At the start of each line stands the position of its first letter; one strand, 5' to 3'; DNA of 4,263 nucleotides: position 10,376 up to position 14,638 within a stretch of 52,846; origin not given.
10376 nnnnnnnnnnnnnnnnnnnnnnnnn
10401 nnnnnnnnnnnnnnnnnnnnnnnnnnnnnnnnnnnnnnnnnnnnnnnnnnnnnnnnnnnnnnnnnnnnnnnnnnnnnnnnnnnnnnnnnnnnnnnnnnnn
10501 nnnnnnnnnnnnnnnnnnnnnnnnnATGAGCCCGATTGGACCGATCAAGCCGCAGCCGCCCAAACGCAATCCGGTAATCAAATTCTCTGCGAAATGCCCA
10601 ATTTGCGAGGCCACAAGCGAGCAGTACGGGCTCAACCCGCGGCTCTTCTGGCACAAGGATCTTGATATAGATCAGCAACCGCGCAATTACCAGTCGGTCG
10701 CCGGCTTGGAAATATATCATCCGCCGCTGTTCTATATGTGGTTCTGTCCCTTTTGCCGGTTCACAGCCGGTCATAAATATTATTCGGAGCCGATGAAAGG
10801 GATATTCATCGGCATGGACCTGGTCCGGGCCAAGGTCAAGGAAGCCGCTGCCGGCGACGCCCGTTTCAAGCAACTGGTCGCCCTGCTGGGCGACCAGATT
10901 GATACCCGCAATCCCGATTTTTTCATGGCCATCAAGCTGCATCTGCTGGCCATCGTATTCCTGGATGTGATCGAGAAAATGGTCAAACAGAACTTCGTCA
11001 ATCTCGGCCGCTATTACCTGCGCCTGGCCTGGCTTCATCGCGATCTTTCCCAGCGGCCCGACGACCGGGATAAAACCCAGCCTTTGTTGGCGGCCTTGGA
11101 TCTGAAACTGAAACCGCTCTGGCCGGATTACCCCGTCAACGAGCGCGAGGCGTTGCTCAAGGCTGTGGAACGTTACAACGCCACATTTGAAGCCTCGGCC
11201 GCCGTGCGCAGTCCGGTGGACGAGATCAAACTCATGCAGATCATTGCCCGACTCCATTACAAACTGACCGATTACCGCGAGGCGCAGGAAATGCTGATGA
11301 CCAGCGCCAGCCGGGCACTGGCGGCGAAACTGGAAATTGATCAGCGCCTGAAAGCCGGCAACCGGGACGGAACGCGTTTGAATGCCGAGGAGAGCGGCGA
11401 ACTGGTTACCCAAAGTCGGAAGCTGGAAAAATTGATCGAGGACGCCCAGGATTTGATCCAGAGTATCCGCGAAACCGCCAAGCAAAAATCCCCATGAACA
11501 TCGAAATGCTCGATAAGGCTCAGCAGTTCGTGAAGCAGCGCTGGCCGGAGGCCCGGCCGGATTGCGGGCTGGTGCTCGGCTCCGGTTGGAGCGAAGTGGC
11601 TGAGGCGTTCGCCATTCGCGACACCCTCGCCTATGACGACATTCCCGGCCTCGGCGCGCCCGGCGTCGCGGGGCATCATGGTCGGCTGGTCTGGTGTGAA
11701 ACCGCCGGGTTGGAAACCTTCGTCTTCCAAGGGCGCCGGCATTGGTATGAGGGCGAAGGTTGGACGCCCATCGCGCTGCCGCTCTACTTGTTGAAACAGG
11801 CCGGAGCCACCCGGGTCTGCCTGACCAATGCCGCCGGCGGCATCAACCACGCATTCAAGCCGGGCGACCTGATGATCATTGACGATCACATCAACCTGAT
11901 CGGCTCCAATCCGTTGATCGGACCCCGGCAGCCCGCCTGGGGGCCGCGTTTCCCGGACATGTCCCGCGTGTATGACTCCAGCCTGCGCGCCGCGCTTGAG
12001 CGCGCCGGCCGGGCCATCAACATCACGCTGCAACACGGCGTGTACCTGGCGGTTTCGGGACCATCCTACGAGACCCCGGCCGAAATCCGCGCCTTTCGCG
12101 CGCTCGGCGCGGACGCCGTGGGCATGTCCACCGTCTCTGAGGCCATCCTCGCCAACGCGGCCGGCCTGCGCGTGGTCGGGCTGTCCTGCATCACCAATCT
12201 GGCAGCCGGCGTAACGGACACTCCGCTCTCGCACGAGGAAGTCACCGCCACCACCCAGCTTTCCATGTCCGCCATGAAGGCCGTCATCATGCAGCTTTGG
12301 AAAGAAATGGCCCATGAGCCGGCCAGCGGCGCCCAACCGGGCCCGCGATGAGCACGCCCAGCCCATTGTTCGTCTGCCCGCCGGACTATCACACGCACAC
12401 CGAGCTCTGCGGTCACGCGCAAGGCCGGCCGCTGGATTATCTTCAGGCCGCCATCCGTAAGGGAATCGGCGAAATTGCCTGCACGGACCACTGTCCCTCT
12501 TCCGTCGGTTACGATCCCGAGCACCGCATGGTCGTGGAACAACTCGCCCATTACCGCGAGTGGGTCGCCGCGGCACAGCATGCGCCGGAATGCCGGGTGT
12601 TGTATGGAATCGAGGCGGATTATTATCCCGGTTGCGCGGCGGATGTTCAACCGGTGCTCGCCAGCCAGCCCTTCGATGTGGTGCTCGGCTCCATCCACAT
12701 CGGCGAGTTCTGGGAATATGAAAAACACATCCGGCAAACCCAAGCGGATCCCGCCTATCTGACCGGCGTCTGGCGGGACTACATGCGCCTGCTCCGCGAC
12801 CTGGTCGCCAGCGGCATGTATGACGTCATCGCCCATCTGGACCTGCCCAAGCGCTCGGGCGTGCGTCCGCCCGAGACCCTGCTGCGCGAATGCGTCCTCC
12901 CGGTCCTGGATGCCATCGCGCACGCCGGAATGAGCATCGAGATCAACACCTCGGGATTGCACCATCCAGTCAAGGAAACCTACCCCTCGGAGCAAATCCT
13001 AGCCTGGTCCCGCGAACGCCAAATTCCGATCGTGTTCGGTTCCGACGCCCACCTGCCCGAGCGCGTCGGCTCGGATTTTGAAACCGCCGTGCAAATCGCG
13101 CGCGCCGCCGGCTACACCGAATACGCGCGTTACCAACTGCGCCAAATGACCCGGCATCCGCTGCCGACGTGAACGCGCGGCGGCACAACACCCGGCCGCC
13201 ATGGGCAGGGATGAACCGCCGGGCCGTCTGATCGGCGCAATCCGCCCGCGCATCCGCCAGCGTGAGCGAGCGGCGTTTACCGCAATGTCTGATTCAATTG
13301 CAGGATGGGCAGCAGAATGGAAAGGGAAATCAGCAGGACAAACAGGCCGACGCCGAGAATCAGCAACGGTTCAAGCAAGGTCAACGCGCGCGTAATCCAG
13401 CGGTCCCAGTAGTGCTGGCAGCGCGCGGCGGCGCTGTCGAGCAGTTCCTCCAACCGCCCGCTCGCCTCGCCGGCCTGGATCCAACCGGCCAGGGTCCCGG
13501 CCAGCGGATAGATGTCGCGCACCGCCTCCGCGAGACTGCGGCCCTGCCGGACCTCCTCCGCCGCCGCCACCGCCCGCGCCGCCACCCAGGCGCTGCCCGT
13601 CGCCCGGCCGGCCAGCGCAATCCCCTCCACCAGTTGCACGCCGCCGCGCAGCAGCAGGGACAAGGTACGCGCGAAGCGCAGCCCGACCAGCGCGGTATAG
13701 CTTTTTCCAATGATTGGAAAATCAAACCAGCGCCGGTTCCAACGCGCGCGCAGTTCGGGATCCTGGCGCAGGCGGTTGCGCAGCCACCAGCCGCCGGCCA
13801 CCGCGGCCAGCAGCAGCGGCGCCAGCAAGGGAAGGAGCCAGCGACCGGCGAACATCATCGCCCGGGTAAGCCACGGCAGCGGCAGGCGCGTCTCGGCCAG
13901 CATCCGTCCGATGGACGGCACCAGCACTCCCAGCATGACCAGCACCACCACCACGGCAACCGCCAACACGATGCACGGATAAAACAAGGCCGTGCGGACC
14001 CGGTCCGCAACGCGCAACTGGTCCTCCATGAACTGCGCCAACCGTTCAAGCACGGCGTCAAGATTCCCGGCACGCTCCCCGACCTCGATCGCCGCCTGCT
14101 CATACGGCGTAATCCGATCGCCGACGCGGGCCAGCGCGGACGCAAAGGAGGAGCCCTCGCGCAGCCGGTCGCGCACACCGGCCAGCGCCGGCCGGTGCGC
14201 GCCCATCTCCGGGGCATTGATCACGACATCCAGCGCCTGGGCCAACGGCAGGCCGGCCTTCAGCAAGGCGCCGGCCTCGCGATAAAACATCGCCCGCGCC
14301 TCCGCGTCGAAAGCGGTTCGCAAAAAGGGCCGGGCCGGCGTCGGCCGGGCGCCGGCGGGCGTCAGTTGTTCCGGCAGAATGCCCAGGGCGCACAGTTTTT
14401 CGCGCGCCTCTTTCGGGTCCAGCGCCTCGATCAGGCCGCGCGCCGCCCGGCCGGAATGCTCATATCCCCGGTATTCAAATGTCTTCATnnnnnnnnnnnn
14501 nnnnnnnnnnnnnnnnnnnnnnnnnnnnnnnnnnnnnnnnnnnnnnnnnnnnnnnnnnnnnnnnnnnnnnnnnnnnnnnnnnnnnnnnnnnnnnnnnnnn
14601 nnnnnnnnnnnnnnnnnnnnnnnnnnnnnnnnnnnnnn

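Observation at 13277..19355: Lipid A genes fabZ-lpxA translationally fused to a minimal type II secretion core gspD-gspE-gspF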

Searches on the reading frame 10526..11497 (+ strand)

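Call 5: search_protein_families(library=pfam, proteins=[window:10526-11497:+])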
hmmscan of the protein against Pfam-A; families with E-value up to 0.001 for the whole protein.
window:10526-11497:+ (323 aa): 1 family
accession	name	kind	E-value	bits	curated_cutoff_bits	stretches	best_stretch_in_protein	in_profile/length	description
PF09986.15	DUF2225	-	2.4e-14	54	21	1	21-265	5-196/214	Uncharacterized protein conserved in bacteria (DUF2225)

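Call 6: search_protein_families(library=ncbifam, proteins=[window:10526-11497:+])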
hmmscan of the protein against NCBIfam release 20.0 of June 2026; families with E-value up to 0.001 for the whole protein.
window:10526-11497:+ (323 aa): 0 families

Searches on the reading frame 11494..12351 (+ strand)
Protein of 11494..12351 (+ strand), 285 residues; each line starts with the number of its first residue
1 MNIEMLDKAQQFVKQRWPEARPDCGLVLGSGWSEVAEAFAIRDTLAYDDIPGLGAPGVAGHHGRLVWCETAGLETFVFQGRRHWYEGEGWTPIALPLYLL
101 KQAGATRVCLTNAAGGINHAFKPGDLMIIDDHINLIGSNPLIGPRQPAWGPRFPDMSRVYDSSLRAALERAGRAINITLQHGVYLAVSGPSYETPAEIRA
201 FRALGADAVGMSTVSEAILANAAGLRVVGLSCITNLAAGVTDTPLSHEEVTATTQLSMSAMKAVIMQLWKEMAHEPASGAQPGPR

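Call 5: search_protein_families(library=pfam, proteins=[window:11494-12351:+])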
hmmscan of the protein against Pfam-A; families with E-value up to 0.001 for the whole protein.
window:11494-12351:+ (285 aa): 1 family
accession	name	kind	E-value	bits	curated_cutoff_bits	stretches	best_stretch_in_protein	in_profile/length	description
PF01048.26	PNP_UDP_1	-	8.3e-50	169.8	25.1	1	25-268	3-231/233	Phosphorylase superfamily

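Call 6: search_protein_families(library=ncbifam, proteins=[window:11494-12351:+])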
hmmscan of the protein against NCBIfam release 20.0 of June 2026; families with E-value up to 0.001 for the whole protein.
window:11494-12351:+ (285 aa): 11 families
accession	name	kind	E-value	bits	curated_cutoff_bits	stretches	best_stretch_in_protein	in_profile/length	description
NF006054.0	PRK08202.1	equivalog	2.3e-98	329.1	218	1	4-271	6-273/274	purine-nucleoside phosphorylase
TIGR01697.1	PNPH-PUNA-XAPA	subfamily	1.3e-84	283.5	197.1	1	24-267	2-244/247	inosine/guanosine/xanthosine phosphorylase family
TIGR01700.1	PNPH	equivalog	2e-82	276.4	293.35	1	24-267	2-246/249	purine nucleoside phosphorylase I, inosine and guanosine-specific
TIGR01698.1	PUNP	equivalog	3.5e-79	265.7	302.6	1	24-268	2-243/245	purine-nucleoside phosphorylase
TIGR01699.1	XAPA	equivalog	1.6e-53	181.9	370.9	1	26-266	4-244/248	xanthosine phosphorylase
TIGR01694.1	MTAP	equivalog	1.1e-24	87.2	274.85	1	97-267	68-236/240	S-methyl-5'-thioadenosine phosphorylase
NF006599.0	PRK09136.1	equivalog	5e-24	84.8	223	1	97-270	70-245/247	S-methyl-5'-thioinosine phosphorylase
NF006334.0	PRK08564.1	equivalog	9.9e-17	60.9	382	1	96-275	75-253/267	S-methyl-5'-thioadenosine phosphorylase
NF005876.0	PRK07823.1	equivalog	5.5e-14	51.9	306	1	80-273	57-246/267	S-methyl-5'-thioadenosine phosphorylase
NF006492.0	PRK08931.1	equivalog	4.2e-13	49.4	437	1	99-266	74-241/291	S-methyl-5'-thioadenosine phosphorylase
NF005657.0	PRK07432.1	equivalog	1.4e-09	37.5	453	1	177-241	153-218/291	S-methyl-5'-thioadenosine phosphorylase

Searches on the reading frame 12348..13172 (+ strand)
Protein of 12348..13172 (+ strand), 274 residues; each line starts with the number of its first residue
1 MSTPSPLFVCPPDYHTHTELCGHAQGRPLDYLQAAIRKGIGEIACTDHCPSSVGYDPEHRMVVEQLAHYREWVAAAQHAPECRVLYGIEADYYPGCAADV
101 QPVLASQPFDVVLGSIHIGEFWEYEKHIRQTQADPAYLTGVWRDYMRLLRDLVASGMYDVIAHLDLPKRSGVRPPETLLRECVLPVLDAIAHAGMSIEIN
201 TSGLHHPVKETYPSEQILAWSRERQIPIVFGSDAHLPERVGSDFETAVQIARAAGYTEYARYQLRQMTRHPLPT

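Call 5: search_protein_families(library=pfam, proteins=[window:12348-13172:+])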
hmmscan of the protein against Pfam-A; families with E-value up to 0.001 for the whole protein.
window:12348-13172:+ (274 aa): 2 families
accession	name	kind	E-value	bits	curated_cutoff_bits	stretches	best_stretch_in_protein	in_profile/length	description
PF02811.25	PHP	-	1.2e-20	74.9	26.4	1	13-202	1-164/164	PHP domain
PF13263.12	PHP_C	-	5.9e-06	26.2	21.3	1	216-242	6-32/56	PHP-associated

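Call 6: search_protein_families(library=ncbifam, proteins=[window:12348-13172:+])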
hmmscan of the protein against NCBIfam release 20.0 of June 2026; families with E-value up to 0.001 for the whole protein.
window:12348-13172:+ (274 aa): 9 families
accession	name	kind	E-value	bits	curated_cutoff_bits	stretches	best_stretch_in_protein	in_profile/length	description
NF005596.0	PRK07328.1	subfamily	4.1e-74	249.4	202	1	12-270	4-266/269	histidinol-phosphatase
TIGR01856.1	hisJ_fam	subfamily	2.3e-40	138.9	90.2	1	13-248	2-251/252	histidinol-phosphatase HisJ family protein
NF005235.0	PRK06740.1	equivalog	3.7e-30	105.5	442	1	86-268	144-327/335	histidinol phosphate phosphatase domain-containing protein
NF005996.1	PRK08123.1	equivalog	1.9e-23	83.1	133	1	13-246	2-260/262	histidinol-phosphatase HisJ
NF006702.0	PRK09248.1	domain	5.3e-15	55.6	264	1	13-257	6-216/246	PHP domain-containing protein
NF005597.0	PRK07329.1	equivalog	1.1e-14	54.6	303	1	13-269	5-255/257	hypothetical protein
NF004086.0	PRK05588.1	equivalog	2.9e-12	47.2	321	1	13-255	3-240/255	histidinol phosphate phosphatase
NF006251.0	PRK08392.1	equivalog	8.2e-08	32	212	1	13-118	3-96/216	hypothetical protein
NF005928.0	PRK07945.1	equivalog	6.1e-05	22.5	250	0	13-118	101-202/337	PHP domain-containing protein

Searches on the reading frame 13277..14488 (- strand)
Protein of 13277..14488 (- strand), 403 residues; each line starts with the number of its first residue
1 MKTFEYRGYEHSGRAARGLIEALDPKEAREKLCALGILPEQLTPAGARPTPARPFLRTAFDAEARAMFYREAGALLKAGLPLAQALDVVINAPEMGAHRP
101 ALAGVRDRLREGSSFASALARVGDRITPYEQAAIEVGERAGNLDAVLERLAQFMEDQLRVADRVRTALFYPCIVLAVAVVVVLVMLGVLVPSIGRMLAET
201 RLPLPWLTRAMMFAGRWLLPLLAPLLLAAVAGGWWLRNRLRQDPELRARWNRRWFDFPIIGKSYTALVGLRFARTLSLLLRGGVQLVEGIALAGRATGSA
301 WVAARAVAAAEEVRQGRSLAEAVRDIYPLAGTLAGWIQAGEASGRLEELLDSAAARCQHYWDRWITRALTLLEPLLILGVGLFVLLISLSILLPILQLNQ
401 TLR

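Call 5: search_protein_families(library=pfam, proteins=[window:13277-14488:-])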
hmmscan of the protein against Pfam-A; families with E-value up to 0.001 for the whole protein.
window:13277-14488:- (403 aa): 1 family
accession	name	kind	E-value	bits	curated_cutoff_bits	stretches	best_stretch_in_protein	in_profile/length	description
PF00482.28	T2SSF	-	2.7e-52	176.4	25.2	2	68-191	1-125/125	Type II secretion system (T2SS), protein F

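Call 6: search_protein_families(library=ncbifam, proteins=[window:13277-14488:-])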
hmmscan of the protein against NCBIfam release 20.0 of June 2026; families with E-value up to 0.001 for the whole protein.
window:13277-14488:- (403 aa): 6 families
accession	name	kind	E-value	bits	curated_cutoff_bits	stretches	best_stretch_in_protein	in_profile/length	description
TIGR02120.1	GspF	equivalog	1.5e-88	297.8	424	1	4-401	1-400/401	type II secretion system inner membrane protein GspF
NF047826.1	T3SSXpsF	equivalog_domain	5.3e-51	173.7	650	1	1-401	1-403/405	type II secretion system protein XpsF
NF007861.0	PRK10573.1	equivalog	1.4e-48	165.9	401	1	3-402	6-398/401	protein transport protein HofC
NF052607.1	T4PiliAsmPilCThrm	equivalog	1.3e-43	149.7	700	1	1-402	1-404/406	type IV pilus assembly protein PilC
NF052606.1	T4PiliAsmPilCMyx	equivalog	1.9e-39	135.7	700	1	3-401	21-417/419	type IV pilus assembly protein PilC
NF041012.2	T4P_ComGB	equivalog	1.4e-36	126.5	240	1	66-398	4-330/332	competence type IV pilus assembly protein ComGB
